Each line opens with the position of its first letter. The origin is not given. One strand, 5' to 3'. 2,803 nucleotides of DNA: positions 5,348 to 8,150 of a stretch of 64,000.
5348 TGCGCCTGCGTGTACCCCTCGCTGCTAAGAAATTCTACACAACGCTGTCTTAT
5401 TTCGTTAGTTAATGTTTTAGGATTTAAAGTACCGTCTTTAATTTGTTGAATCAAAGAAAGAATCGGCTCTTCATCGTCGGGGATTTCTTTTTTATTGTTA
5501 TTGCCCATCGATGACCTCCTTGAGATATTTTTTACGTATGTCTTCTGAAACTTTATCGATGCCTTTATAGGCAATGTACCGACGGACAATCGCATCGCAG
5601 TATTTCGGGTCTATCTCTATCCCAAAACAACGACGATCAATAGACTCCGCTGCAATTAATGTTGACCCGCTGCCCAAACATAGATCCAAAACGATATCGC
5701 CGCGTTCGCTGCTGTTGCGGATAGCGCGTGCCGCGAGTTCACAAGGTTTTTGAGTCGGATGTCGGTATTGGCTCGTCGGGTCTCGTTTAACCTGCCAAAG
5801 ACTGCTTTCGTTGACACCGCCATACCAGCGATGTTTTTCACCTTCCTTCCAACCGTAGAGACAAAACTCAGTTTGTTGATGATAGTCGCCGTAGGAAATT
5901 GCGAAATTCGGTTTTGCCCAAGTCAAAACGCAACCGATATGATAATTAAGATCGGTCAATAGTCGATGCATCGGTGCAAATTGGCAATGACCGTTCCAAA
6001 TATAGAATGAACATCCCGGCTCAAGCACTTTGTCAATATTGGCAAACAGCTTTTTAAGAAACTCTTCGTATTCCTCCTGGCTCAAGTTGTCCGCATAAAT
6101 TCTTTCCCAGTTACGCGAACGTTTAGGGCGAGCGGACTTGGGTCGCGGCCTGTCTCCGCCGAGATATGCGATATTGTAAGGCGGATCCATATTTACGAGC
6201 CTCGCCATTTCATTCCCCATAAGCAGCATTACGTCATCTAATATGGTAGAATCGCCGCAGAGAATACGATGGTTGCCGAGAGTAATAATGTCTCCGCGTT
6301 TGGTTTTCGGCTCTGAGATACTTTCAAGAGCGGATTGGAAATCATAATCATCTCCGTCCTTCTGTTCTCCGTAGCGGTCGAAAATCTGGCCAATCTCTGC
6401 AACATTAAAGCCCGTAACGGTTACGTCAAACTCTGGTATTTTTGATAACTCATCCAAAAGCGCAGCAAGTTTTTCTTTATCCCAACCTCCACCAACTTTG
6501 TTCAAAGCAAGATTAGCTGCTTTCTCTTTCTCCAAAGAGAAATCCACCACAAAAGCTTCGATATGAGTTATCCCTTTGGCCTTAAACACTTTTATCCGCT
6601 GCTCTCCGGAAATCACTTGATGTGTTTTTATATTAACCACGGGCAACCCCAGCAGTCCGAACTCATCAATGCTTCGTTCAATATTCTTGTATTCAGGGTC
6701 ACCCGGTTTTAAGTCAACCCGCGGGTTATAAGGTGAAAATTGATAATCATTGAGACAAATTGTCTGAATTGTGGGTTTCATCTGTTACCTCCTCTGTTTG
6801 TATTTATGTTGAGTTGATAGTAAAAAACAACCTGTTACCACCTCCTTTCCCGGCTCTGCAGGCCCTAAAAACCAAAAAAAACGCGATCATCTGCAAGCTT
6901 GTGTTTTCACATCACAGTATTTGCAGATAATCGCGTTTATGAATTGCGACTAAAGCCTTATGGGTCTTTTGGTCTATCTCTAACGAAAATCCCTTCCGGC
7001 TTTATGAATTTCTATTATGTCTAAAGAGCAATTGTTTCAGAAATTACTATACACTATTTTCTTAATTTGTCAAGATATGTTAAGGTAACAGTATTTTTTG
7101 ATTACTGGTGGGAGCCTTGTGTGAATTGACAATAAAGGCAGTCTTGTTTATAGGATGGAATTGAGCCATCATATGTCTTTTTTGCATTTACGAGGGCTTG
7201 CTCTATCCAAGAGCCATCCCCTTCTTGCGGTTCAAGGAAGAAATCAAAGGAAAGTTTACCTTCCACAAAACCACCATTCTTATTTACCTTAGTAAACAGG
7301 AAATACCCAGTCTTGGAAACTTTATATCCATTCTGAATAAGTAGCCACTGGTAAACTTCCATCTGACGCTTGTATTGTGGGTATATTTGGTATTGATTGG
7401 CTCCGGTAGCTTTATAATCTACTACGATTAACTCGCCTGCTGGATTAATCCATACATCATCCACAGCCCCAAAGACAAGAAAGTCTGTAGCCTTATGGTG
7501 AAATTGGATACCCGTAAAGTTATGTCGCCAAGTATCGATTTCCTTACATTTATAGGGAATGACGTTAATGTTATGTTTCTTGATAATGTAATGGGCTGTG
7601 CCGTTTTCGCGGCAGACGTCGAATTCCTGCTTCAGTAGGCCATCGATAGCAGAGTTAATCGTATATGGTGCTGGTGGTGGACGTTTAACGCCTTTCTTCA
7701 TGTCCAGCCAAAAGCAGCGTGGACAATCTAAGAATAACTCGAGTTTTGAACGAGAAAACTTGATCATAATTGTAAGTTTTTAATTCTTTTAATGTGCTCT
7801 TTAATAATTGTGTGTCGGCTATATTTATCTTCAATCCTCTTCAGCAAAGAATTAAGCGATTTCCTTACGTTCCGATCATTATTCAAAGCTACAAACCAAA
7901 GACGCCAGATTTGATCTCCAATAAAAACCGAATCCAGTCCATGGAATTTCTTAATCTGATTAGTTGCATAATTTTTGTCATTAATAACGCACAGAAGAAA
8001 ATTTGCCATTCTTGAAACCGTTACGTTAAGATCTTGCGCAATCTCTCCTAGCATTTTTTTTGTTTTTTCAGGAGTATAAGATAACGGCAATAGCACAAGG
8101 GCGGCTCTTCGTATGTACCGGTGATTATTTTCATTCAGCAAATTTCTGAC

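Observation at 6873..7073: Self-contained ~165-nt transcription unit (promoter to strong terminator) between the RT-nuclease pair and the packaging operon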

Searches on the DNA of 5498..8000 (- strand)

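Call 4: search_rna_families(source=window, start=6000, end=8000, threshold=evalue, max_evalue=10, show_alignments=3)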
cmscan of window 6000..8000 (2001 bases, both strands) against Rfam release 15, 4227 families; matches with E-value up to 10: 5.
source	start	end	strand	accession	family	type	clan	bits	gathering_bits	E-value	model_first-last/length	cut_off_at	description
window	6875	6985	-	RF01065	23S-methyl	Cis-reg;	-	23.7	50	0.72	1-102/102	no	23S methyl RNA motif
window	6419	6553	-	RF03096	RAGATH-19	Gene; sRNA;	-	18.3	85.6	7.7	1-141/141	no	RAGATH-19 RNA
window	6731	6790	+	RF01641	ceN53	Gene; snRNA; snoRNA; CD-box;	-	16.3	50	7.8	1-74/74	no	Caenorhabditis snoRNA ceN53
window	7371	7470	-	RF00441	snoZ242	Gene; snRNA; snoRNA; CD-box;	-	14.4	90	2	1-198/198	no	Small nucleolar RNA Z242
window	6876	6976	-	RF01494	rliD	Gene; antisense;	-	10.1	50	9.7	1-327/327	no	Listeria sRNA rliD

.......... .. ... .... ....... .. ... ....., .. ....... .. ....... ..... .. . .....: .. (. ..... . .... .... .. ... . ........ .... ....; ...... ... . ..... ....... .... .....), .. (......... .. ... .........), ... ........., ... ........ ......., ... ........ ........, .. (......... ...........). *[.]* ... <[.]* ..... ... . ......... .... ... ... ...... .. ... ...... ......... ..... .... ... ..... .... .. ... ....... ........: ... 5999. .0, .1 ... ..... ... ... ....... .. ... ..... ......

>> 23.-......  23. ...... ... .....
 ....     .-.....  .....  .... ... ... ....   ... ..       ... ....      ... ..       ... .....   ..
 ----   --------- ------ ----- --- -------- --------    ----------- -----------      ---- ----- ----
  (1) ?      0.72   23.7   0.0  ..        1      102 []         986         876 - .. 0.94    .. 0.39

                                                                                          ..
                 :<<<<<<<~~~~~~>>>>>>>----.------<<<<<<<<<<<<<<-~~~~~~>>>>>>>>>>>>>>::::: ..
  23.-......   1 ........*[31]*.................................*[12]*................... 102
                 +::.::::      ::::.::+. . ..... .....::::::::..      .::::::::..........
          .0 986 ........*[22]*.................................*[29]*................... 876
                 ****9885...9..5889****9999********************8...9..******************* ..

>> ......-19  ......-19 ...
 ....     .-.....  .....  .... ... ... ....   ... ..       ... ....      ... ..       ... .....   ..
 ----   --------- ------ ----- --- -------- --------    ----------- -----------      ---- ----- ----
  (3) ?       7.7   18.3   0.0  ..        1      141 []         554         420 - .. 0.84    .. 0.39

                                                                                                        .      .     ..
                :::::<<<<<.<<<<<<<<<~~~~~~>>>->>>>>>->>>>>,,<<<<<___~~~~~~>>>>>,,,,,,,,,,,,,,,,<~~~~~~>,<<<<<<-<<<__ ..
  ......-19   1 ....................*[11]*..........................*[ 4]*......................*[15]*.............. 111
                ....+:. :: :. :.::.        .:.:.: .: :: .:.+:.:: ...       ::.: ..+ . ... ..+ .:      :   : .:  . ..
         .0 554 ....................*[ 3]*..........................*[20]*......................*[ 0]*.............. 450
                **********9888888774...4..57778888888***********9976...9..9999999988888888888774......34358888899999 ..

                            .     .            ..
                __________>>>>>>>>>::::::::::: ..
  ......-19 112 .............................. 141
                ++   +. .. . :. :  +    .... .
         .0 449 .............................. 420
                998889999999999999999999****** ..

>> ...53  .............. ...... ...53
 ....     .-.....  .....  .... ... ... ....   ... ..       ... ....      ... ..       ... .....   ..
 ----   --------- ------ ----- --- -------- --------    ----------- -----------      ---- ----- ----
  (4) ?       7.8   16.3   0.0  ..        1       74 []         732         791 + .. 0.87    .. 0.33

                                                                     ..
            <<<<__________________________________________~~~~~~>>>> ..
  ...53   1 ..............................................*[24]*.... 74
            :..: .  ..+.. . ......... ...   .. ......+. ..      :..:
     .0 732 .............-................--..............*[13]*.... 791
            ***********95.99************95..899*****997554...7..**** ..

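Call 7: search_dna_similar(query=window:6700-7200:-, collection=phages, mode=distant, max_rows=30)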
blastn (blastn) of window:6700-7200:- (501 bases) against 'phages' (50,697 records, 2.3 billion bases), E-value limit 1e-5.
No match.

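Call 87: search_rna_families(sources=[L175, L236, L089, L094, L167], threshold=evalue, max_evalue=5)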
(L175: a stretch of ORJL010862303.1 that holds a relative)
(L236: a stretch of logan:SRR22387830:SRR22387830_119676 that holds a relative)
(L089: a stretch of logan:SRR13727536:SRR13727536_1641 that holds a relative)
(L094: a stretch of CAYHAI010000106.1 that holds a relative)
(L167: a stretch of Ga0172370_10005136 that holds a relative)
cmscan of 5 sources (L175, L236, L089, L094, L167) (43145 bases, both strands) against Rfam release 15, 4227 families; matches with E-value up to 5: 5.
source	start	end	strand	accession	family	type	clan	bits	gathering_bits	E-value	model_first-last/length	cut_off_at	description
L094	4779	4895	+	RF04342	Plastid-psbA-1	Cis-reg;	CL00153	37.9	54.3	0.2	1-114/114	no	Plastid-psbA-1 3UTR RNA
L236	6824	6904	+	RF02495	ohsC_RNA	Gene; antitoxin;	-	35.5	50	0.08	1-77/77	no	Oppression of Hydrophobic ORF by sRNA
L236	6833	6999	-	RF01459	rliE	Gene; sRNA;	-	28.1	90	1.2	34-215/222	no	Listeria sRNA rliE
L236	8368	8446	+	RF01163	snoR64a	Gene; snRNA; snoRNA; CD-box;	-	27.6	45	1.7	1-77/77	no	Small nucleolar RNA snoR64a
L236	11415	11473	+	RF03055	RAGATH-30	Gene; sRNA;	-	24.6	59.5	1.4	1-59/59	no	RAGATH-30 RNA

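Call 95: build_rna_model(alignment_id=A3)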
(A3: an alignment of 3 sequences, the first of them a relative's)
Model R1 built from alignment A3 (3 sequences, 191 columns); structure: RNAalifold consensus.
model positions 181; base pairs 46; branch points 2; effective number of sequences 1.19; information 0.59 bits per position. Calibrated on 0.2 Mb of random sequence (short: E-values are rough).
structure used (alignment columns):
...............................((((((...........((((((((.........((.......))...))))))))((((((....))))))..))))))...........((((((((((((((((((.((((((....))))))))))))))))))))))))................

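Call 96: search_with_rna_model(model_id=R1, source=window, max_evalue=10, show_alignments=2)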
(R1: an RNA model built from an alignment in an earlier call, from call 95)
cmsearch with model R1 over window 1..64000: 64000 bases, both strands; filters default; matches with E-value up to 10: 4.
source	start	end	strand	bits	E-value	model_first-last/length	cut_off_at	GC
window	6864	7039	-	24.8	0.00033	1-181/181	no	0.36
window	22879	23013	+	17.9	0.021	1-181/181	no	0.34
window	14039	14124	+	11.7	0.86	1-181/181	no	0.4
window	16945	16986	+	8.3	6.5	1-181/181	no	0.14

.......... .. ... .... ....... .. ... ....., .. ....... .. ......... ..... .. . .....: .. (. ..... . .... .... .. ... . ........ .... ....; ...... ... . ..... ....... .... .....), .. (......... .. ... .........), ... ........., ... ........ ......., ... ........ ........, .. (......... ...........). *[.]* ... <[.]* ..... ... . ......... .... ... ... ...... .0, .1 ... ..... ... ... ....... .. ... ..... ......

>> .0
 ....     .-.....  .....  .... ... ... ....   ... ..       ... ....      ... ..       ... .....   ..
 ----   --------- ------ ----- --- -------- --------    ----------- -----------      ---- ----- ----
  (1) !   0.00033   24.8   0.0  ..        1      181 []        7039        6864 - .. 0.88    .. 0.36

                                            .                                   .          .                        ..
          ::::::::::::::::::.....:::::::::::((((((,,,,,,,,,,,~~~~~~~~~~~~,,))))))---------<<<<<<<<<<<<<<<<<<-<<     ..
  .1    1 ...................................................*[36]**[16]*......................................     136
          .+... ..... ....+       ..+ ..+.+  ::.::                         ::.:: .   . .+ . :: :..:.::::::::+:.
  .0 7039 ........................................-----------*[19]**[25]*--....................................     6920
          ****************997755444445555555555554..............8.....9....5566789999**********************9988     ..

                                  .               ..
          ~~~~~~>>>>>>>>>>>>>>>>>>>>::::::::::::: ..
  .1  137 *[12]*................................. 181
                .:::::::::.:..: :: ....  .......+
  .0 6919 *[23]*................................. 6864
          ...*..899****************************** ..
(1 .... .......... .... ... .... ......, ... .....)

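Call 97: search_with_rna_model(model_id=R1, sources=[L081, L082, L088, L089, L090, L092, L093, L094, L095, L096, L097, L098, L099, L100, L101, L156, L157, L158, L159, L160, L161, L162, L163, L164, L165, L166, L167, L168, L169, L170, L171, L172, L173, L174, L175, L176, L177, L178, L179, L180, L181, L182, L183, L184, L185, L186, L187, L188, L189, L190, L191, L192, L193, L194, L195, L196, L197, L236, L237, L238, L239, L240, L241, L242, L084, L001, L002, L003, L004, L005], max_evalue=1)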
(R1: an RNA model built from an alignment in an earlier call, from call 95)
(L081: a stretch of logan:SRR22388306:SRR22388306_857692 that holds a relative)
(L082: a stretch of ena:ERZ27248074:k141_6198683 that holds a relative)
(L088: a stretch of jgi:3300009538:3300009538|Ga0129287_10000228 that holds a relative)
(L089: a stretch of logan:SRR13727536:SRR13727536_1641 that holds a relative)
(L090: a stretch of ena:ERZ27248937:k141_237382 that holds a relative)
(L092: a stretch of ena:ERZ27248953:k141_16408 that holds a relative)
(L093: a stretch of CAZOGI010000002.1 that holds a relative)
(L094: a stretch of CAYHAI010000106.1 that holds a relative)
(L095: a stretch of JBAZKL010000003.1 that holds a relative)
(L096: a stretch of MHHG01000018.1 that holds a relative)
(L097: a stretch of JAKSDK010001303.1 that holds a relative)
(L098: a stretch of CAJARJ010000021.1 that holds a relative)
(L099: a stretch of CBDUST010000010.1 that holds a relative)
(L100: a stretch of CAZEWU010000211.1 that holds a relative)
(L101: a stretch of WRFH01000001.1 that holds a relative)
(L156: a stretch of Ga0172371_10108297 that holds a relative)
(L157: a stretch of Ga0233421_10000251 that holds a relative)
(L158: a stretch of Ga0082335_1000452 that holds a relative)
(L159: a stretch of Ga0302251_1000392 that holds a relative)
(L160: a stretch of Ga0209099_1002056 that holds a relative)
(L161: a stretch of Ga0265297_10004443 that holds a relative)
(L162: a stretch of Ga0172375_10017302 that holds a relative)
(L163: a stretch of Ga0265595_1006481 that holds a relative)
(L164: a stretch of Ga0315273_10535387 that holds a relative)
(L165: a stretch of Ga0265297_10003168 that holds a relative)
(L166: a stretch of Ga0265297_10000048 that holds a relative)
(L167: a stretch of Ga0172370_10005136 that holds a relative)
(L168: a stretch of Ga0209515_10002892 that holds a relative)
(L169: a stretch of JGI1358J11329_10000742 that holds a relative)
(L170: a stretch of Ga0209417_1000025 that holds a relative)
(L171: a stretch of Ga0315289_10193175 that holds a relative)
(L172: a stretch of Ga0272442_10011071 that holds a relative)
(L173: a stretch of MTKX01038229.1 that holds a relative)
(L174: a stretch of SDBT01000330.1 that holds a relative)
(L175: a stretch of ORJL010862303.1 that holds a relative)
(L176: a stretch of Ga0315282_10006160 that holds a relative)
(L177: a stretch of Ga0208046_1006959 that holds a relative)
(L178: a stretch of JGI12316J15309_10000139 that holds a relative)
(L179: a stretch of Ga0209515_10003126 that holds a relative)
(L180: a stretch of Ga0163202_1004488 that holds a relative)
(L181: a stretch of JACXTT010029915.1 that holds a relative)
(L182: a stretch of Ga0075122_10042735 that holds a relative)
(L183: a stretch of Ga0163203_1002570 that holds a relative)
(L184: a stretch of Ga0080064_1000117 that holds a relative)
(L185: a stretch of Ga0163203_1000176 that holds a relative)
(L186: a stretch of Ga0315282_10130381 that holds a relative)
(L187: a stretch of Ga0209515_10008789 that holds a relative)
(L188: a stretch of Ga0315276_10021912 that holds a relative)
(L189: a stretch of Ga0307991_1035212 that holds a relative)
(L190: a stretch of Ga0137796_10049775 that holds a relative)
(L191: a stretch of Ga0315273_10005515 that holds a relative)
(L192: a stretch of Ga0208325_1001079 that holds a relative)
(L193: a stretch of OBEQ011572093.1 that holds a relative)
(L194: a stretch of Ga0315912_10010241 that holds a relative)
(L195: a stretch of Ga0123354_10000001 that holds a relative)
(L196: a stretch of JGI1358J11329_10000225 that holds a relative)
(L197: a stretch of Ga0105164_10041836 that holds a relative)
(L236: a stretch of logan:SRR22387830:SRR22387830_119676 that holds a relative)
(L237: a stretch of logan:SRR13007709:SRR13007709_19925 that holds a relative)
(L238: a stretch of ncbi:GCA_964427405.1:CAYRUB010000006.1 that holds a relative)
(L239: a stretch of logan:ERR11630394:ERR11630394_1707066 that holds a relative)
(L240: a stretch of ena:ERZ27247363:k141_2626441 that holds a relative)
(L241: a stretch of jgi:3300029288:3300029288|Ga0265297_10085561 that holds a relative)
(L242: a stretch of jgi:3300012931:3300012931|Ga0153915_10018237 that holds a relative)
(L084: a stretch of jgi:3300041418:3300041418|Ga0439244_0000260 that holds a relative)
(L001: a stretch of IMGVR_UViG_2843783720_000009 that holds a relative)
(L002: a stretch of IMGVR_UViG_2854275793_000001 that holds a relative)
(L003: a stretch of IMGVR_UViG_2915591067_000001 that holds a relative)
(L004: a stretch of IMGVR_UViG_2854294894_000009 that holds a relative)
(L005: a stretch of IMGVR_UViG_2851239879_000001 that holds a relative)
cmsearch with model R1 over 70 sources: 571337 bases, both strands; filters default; matches with E-value up to 1: 13.
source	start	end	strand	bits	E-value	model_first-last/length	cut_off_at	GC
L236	1849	2028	+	200.9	3.1e-49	1-181/181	no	0.43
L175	1723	1909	+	192.5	4.7e-47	1-181/181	no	0.43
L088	7733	7913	+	182.7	1.7e-44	1-181/181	no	0.41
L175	1831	1980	-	41.6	1.2e-07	1-181/181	no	0.39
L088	7848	7900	-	36.6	2.4e-06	116-168/181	no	0.49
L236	1950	2130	-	31.3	5.8e-05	1-181/181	no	0.4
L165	4759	4900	+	30.6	8.7e-05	1-181/181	no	0.39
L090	7589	7734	+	28.8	0.00026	1-181/181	no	0.35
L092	1967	2112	+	28.8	0.00026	1-181/181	no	0.35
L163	4583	4728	+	28.8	0.00026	1-181/181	no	0.35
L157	3331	3500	+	26.7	0.0009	1-181/181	no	0.37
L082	3838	3938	-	18.2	0.15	1-181/181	no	0.45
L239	782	920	+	16.7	0.38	1-181/181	no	0.37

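Call 98: search_with_rna_model(model_id=R1, sources=[window, L236, L175, L088, L165, L090, L157, L239], max_evalue=0.005, make_alignment=true)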
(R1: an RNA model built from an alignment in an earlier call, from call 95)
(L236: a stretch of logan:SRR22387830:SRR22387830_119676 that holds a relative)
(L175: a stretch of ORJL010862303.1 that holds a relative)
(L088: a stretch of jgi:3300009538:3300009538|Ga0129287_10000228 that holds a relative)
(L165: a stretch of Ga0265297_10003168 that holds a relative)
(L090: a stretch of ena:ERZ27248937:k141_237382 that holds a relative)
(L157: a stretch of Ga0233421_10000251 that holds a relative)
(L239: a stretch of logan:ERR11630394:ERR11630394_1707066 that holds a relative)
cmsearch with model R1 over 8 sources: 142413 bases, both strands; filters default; matches with E-value up to 0.005: 10.
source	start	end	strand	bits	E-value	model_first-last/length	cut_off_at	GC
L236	1849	2028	+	200.9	7.7e-50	1-181/181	no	0.43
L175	1723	1909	+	192.5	1.2e-47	1-181/181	no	0.43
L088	7733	7913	+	182.7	4.3e-45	1-181/181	no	0.41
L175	1831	1980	-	41.6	3e-08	1-181/181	no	0.39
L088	7848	7900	-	36.6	6e-07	116-168/181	no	0.49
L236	1950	2130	-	31.3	1.4e-05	1-181/181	no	0.4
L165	4759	4900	+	30.6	2.2e-05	1-181/181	no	0.39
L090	7589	7734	+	28.8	6.6e-05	1-181/181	no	0.35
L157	3331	3500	+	26.7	0.00022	1-181/181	no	0.37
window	6864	7039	-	24.8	0.00073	1-181/181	no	0.36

Alignment A4: 10 matches aligned to the model, 308 columns, each read 5' to 3' on its own strand. Consensus structure (alignment columns), stored with it:
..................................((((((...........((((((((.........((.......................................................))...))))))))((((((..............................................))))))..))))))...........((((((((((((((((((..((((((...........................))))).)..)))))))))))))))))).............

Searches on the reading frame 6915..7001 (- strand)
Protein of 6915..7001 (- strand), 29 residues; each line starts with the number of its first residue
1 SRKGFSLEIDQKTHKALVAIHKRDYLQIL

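Call 23: search_protein_families(library=pfam, proteins=[window:6915-7001:-], max_evalue=10)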
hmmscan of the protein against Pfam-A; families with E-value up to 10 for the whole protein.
seq(29 aa): 0 families

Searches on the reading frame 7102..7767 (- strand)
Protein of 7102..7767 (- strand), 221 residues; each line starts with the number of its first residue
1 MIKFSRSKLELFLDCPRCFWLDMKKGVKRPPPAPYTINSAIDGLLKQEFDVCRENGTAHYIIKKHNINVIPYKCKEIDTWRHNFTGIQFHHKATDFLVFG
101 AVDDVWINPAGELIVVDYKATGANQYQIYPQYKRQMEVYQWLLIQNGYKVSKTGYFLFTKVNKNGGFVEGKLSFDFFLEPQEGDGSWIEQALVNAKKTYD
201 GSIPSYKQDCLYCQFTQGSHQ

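Call 6: search_protein_families(library=pfam, proteins=[window:7102-7767:-], max_evalue=0.01)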
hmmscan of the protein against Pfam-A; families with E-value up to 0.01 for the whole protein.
window:7102-7767:- (221 aa): 1 family
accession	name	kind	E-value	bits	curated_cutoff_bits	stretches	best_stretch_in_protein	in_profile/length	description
PF12705.13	PDDEXK_1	-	4.7e-11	43.5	22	1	4-216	2-243/247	PD-(D/E)XK nuclease superfamily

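Call 8: search_protein_families(library=padloc, proteins=[window:7102-7767:-], max_evalue=0.01)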
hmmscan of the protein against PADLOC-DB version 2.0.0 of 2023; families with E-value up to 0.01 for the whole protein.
window:7102-7767:- (221 aa): 6 families
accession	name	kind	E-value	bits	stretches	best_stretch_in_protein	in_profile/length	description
PDLC00943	Cas4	-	2.7e-07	28.7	1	102-215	71-174/180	CRISPR-associated protein Cas4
PDLC01250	Cas4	-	1e-06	27.1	1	7-216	4-164/168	"CAS-I,CAS-II,CAS-III,CAS-IV,CAS-V,CAS-VI; acquisition_associated"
PDLC02087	Cas4b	-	5e-06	24.8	1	97-163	73-138/189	-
PDLC00944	Cas4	-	8e-06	24.1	1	100-166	68-131/177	Cas4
PDLC01447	Cas4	-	9.3e-05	20.9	1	4-215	5-153/161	"CAS-I,CAS-II,CAS-III,CAS-IV,CAS-V,CAS-VI; acquisition_associated"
PDLC01747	Cas1g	-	0.00016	18.5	1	94-160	59-124/523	-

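Call 9: search_protein_families(library=phrogs, proteins=[window:7102-7767:-], max_evalue=0.001)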
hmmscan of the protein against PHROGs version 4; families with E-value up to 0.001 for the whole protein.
window:7102-7767:- (221 aa): 3 families
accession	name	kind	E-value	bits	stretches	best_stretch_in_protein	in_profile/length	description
phrog_31195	-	unknown function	3.5e-14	53.9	1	2-158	4-160/232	-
phrog_1218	-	DNA, RNA and nucleotide metabolism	7.4e-05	23.1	0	97-155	139-203/364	exonuclease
phrog_69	-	DNA, RNA and nucleotide metabolism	0.0001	22.5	0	94-157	202-261/501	exonuclease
